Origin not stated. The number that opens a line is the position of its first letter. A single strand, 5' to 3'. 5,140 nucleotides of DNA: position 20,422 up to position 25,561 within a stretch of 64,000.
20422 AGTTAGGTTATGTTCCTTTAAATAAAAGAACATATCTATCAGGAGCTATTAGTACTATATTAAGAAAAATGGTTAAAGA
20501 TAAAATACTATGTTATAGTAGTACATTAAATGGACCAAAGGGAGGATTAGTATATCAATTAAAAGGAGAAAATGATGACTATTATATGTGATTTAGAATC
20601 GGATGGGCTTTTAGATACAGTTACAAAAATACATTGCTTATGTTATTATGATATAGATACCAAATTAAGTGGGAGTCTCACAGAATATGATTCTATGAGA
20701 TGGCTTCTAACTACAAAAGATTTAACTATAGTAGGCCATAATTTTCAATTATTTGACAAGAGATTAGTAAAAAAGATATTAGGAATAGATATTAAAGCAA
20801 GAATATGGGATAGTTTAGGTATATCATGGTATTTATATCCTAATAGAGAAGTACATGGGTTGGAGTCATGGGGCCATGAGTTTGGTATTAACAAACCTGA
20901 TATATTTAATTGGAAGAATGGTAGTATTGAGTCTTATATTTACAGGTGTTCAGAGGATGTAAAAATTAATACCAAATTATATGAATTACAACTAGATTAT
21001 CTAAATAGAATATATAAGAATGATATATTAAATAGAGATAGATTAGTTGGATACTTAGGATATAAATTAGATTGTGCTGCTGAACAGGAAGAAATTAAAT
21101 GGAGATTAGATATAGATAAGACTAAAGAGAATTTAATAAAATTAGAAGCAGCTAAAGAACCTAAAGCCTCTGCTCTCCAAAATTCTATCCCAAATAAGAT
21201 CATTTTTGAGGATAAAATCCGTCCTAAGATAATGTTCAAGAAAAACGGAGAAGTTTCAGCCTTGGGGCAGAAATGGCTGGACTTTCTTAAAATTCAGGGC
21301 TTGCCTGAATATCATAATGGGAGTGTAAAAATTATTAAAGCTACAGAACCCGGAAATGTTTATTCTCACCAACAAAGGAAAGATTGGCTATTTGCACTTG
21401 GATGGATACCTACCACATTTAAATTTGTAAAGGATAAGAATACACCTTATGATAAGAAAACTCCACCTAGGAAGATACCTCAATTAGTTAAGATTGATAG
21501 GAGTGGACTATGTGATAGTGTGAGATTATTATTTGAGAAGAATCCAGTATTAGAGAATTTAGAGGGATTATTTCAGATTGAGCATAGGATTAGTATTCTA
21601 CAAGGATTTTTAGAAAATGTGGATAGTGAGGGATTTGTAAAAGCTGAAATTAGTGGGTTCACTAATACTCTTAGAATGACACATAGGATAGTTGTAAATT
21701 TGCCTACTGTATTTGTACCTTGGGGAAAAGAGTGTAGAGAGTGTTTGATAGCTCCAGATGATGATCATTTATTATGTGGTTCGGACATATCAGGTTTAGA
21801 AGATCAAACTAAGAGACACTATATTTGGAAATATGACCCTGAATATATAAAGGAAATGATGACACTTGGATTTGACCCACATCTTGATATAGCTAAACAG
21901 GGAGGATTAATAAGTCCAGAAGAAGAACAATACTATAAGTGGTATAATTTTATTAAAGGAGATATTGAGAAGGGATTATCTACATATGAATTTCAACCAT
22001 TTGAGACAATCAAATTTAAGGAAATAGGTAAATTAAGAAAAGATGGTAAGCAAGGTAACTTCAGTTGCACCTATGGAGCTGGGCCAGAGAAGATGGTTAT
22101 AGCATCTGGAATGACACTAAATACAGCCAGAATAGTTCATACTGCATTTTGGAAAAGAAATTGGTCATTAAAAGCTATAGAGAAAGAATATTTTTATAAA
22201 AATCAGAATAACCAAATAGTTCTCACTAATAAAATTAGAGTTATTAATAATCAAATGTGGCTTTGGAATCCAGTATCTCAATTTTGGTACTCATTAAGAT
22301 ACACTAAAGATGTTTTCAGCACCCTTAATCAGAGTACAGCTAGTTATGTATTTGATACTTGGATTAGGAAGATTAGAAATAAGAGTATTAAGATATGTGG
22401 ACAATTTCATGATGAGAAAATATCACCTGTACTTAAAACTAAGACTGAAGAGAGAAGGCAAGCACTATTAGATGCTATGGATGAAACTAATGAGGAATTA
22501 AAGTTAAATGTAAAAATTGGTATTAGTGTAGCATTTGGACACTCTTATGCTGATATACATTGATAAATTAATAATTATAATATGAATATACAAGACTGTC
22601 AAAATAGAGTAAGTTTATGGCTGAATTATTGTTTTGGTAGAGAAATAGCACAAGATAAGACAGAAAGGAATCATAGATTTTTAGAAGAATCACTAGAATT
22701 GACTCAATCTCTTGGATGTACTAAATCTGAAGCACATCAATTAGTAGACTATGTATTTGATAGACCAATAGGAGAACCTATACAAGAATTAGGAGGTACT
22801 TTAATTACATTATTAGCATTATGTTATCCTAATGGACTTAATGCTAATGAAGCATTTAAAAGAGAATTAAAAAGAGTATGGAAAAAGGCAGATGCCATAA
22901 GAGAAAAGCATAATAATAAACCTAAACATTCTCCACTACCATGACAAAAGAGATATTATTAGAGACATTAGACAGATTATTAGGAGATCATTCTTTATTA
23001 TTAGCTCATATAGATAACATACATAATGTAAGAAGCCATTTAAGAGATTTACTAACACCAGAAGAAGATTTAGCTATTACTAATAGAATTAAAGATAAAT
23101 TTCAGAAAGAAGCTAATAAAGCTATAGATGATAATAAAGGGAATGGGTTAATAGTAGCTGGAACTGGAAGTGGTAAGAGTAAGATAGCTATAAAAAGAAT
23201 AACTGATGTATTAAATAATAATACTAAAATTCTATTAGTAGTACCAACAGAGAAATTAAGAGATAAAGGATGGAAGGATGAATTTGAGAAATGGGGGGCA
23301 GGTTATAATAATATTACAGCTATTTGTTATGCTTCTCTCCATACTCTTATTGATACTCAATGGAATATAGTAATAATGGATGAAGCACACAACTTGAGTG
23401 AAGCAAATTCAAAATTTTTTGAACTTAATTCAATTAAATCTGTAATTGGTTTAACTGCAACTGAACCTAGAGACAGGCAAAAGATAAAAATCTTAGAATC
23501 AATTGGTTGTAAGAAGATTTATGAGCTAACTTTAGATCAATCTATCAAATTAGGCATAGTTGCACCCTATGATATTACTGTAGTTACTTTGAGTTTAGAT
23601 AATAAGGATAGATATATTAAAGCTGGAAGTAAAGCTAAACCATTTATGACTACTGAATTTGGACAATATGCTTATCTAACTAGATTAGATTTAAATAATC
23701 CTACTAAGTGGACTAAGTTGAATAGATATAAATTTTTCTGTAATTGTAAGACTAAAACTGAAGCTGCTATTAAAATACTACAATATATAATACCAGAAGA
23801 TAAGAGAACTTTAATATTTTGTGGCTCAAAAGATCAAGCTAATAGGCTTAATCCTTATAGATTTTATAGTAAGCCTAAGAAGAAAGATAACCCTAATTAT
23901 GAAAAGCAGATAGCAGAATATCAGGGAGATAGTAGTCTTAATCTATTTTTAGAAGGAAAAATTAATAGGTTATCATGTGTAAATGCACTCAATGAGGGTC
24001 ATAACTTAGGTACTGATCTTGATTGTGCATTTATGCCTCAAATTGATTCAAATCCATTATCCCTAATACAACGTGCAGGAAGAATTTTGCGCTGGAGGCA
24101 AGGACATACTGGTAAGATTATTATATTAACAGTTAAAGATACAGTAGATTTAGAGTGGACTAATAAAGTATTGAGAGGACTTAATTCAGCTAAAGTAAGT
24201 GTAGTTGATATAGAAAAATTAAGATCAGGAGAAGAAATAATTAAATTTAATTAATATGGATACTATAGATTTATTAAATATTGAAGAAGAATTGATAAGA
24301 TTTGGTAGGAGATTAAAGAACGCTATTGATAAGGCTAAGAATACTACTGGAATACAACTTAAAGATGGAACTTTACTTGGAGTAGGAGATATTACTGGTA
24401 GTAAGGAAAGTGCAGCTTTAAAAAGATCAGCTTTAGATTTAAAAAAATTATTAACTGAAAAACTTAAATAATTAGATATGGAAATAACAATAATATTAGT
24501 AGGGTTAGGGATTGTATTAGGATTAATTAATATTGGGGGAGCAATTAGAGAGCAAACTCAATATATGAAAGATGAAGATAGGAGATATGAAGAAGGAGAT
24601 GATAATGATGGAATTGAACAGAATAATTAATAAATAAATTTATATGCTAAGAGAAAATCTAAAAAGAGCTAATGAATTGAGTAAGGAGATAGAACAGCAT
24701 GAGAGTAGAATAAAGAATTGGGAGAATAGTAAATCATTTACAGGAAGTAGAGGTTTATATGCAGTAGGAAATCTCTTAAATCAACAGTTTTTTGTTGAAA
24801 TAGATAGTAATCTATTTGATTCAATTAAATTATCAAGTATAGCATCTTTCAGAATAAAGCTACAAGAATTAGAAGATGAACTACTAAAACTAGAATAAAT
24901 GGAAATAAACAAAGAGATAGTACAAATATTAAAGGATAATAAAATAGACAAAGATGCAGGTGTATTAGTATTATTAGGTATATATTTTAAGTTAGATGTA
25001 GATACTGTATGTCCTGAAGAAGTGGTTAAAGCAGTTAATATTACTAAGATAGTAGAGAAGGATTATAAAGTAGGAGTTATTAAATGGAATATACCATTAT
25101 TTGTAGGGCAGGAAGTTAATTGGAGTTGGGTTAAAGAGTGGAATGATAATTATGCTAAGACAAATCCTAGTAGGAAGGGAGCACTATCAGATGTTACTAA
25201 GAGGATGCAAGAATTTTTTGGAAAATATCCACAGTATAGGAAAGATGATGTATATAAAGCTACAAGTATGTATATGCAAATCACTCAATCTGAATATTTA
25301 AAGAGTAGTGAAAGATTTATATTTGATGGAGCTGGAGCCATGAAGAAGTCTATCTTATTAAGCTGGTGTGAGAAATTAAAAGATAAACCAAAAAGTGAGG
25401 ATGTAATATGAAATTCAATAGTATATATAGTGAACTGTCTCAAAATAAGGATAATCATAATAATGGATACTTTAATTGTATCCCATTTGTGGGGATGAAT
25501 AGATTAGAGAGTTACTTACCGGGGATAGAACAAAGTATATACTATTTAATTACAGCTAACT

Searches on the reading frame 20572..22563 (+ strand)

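Call 13: search_protein_families(library=phrogs, proteins=[window:20572-22563:+], max_evalue=0.001)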
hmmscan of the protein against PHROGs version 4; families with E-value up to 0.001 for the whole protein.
window:20572-22563:+ (663 aa): 3 families
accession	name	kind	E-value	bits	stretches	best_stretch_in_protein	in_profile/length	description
phrog_17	-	DNA, RNA and nucleotide metabolism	1.9e-80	272.4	1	1-662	670-1233/1445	DNA polymerase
phrog_15971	-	DNA, RNA and nucleotide metabolism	3.3e-10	40.7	1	343-428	111-194/376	DNA polymerase I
phrog_2573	-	DNA, RNA and nucleotide metabolism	0.00042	20.6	0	486-549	83-146/336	DNA polymerase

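Call 65: search_protein_families(library=pfam, proteins=[window:20572-22563:+], max_evalue=0.01)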
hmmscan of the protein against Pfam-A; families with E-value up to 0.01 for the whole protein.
window:20572-22563:+ (663 aa): 1 family
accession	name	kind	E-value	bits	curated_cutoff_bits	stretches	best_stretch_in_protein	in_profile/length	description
PF00476.26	DNA_pol_A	-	1.1e-07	31.6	34.3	1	487-660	205-380/381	DNA polymerase family A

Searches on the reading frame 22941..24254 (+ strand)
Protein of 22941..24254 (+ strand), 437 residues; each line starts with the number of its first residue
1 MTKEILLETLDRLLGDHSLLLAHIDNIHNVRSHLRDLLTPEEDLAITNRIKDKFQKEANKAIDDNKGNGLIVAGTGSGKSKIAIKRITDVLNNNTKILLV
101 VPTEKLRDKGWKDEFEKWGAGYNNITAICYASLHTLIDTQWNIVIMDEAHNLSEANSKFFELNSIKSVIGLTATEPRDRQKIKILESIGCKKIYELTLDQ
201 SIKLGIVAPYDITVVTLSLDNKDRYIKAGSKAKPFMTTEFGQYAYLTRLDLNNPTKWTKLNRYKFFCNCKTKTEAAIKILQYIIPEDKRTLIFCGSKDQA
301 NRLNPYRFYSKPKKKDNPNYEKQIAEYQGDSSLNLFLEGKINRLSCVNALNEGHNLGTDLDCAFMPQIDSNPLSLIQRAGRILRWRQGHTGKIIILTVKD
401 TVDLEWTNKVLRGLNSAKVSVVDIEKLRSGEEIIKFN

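Call 65: search_protein_families(library=pfam, proteins=[window:22941-24254:+], max_evalue=0.01)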
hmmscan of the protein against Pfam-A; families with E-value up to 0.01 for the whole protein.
window:22941-24254:+ (437 aa): 8 families
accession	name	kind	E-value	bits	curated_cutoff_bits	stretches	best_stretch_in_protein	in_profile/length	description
PF04851.21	ResIII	-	1.2e-14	55.1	22.5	1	55-124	20-82/164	Type III restriction enzyme, res subunit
PF00270.35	DEAD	-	4.1e-09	36.8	26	1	53-121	2-71/167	DEAD/DEAH box helicase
PF00271.37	Helicase_C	-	8.9e-09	36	23.5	1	278-385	4-109/110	Helicase conserved C-terminal domain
PF00176.29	SNF2-rel_dom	-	1.7e-05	24.5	24.9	0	75-131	26-85/290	SNF2-related domain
PF00580.27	UvrD-helicase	-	0.00016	21.9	23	1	56-103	3-54/271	UvrD/REP helicase N-terminal domain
PF13401.12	AAA_22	-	0.00019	22.2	27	1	64-158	3-102/130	AAA domain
PF13245.12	AAA_19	-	0.0036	17.9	25.1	0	64-105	9-52/134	AAA domain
PF18766.7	SWI2_SNF2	-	0.006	16.7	26.7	0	56-117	15-70/221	SWI2/SNF2 ATPase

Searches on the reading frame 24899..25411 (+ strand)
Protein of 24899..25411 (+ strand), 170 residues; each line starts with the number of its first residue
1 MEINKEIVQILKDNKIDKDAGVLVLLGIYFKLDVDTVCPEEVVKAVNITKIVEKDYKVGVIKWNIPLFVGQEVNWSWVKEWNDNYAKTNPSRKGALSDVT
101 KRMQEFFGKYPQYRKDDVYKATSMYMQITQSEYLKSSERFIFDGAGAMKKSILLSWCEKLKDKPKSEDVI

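Call 65: search_protein_families(library=pfam, proteins=[window:24899-25411:+], max_evalue=0.01)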
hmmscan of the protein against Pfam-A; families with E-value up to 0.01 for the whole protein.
window:24899-25411:+ (170 aa): 1 family
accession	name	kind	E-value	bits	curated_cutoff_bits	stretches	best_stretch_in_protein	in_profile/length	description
PF14553.12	YqbF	-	0.0075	16.5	27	0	2-14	20-32/43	YqbF, hypothetical protein domain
